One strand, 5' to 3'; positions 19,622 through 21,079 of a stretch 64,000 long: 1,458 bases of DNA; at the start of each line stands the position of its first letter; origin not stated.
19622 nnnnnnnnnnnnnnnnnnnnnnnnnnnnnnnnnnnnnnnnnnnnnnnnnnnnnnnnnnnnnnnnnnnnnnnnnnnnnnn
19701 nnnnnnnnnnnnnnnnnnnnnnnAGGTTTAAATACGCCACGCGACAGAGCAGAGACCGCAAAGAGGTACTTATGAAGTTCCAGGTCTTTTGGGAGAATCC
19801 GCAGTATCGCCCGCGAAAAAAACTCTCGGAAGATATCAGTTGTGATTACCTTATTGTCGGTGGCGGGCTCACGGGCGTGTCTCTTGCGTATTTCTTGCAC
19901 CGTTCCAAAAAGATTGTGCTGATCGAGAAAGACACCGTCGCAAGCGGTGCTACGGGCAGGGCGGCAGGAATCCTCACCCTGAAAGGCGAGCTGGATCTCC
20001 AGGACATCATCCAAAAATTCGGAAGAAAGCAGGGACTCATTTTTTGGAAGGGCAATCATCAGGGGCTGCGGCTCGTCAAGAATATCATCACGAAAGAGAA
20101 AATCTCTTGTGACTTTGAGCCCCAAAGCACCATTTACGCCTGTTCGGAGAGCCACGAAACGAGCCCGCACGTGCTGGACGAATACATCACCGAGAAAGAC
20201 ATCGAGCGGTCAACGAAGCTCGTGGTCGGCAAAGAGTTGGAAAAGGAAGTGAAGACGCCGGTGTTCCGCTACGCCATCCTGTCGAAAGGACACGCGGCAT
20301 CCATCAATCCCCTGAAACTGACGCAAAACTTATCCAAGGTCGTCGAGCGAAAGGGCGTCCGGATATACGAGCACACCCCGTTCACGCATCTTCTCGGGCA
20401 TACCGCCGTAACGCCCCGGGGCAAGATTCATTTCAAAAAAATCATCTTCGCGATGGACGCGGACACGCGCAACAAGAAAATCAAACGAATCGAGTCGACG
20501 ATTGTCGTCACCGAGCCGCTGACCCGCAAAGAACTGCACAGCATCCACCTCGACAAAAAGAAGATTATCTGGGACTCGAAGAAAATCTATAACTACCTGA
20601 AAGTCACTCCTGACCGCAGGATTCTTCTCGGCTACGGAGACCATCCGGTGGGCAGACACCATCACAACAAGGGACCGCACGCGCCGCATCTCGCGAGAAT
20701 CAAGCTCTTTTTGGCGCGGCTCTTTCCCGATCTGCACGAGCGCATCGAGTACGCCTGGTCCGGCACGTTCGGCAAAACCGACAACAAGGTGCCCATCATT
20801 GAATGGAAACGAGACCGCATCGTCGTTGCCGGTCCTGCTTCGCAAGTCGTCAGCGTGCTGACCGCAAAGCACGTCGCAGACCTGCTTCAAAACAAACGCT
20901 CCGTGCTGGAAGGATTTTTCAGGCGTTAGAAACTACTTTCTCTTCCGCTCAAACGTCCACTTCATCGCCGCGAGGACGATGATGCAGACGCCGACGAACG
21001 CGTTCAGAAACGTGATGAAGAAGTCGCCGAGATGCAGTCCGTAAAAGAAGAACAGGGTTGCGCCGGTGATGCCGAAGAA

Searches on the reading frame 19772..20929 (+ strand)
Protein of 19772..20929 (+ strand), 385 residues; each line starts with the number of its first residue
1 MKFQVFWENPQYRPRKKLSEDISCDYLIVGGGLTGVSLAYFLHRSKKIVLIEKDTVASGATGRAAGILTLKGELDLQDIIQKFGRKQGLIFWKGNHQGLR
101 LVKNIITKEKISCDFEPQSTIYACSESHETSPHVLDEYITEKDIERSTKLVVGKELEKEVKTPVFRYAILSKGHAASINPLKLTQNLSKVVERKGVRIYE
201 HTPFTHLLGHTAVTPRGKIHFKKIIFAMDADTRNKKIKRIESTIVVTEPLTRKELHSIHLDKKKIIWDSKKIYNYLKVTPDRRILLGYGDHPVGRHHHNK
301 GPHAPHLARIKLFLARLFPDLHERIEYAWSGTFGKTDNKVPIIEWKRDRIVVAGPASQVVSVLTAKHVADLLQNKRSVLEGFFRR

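Call 48: find_encoding_contigs(protein=window:19772-20929:+, flank=10000, max_places=3)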
Protein window:19772-20929:+ (385 aa): 3 contigs read that carry it; 2 places shown.
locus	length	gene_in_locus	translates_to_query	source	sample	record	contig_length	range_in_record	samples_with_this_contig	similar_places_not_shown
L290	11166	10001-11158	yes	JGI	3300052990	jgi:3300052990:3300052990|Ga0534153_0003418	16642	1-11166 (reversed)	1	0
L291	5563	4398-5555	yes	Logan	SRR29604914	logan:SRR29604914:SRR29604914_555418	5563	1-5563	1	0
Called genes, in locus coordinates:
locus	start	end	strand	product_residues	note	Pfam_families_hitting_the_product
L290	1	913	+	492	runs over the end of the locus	PF04563:RNA_pol_Rpb2_1, PF04561:RNA_pol_Rpb2_2, PF04565:RNA_pol_Rpb2_3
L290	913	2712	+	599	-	PF04566:RNA_pol_Rpb2_4, PF04567:RNA_pol_Rpb2_5, PF00562:RNA_pol_Rpb2_6, PF04560:RNA_pol_Rpb2_7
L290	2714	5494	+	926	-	PF04997:RNA_pol_Rpb1_1, PF00623:RNA_pol_Rpb1_2, PF04983:RNA_pol_Rpb1_3, PF05000:RNA_pol_Rpb1_4, PF04998:RNA_pol_Rpb1_5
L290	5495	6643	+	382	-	PF04998:RNA_pol_Rpb1_5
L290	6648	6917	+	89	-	PF01248:Ribosomal_L7Ae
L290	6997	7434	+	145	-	-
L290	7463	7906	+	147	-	PF00164:Ribosom_S12_S23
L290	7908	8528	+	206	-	PF00177:Ribosomal_S7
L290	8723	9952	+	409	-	-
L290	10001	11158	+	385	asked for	PF01266:DAO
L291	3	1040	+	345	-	?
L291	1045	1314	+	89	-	PF01248:Ribosomal_L7Ae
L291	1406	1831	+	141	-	-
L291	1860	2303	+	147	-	PF00164:Ribosom_S12_S23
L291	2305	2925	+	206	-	PF00177:Ribosomal_S7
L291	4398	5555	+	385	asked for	PF01266:DAO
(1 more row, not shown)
